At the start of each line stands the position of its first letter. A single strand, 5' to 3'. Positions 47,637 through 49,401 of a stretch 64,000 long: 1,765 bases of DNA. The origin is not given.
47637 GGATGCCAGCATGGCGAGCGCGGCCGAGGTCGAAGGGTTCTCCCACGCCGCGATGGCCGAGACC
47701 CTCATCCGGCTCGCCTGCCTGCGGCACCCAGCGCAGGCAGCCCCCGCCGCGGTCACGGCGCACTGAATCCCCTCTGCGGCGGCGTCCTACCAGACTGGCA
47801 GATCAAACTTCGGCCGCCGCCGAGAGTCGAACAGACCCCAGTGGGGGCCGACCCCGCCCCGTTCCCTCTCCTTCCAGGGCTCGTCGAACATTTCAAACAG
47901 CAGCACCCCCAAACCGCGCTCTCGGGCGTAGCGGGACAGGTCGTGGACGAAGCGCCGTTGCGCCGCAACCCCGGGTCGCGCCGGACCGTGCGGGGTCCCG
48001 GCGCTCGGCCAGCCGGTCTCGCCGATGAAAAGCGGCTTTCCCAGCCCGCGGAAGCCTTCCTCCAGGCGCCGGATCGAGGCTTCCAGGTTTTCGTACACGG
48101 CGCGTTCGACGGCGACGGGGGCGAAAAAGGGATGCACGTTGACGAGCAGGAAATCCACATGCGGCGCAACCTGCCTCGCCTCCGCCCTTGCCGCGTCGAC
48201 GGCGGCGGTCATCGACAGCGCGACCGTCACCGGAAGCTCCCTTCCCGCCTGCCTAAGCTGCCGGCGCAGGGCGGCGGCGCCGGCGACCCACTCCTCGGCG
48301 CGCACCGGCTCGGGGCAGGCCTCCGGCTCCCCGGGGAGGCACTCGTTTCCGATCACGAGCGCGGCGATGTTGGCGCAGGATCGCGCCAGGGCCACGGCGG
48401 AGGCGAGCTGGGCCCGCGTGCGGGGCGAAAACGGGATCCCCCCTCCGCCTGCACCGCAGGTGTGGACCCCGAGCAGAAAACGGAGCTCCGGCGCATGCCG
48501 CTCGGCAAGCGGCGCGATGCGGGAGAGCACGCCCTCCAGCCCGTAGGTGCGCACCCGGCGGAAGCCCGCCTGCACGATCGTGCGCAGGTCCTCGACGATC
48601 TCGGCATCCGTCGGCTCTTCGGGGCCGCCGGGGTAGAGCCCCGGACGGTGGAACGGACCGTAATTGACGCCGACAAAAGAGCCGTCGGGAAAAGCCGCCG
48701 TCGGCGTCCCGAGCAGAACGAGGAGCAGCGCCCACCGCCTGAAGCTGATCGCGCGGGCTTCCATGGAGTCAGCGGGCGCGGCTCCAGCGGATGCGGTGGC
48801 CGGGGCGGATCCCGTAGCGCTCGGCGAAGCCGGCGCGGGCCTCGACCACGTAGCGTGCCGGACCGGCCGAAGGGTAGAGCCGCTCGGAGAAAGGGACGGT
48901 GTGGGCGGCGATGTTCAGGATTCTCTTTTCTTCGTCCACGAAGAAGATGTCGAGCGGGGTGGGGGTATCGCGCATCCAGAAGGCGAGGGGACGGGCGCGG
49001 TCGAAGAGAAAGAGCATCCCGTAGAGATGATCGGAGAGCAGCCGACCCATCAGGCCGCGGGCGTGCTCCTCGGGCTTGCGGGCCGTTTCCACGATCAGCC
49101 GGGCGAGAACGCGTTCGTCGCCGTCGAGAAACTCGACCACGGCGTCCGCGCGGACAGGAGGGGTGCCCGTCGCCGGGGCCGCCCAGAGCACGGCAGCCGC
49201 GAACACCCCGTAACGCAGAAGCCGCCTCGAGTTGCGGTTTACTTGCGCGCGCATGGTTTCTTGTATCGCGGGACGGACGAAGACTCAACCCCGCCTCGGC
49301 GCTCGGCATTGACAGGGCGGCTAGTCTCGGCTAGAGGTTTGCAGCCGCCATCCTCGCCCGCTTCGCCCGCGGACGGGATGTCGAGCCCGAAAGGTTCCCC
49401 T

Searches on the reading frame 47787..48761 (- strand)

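Call 88: search_protein_families(library=pfam, proteins=[window:47787-48761:-], max_evalue=0.00001)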
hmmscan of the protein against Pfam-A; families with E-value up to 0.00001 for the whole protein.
window:47787-48761:- (324 aa): 1 family
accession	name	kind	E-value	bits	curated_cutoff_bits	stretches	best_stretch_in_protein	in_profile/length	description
PF00332.24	Glyco_hydro_17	-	1e-11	45.5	28.2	1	244-321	226-304/306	Glycosyl hydrolases family 17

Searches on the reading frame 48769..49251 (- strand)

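Call 88: search_protein_families(library=pfam, proteins=[window:48769-49251:-], max_evalue=0.00001)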
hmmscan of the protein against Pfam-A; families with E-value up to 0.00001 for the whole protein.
window:48769-49251:- (160 aa): 1 family
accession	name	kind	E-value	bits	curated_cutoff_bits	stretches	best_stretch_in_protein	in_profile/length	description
PF02643.20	DUF192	-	3.3e-27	94.9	27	1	54-156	3-96/96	Uncharacterized ACR, COG1430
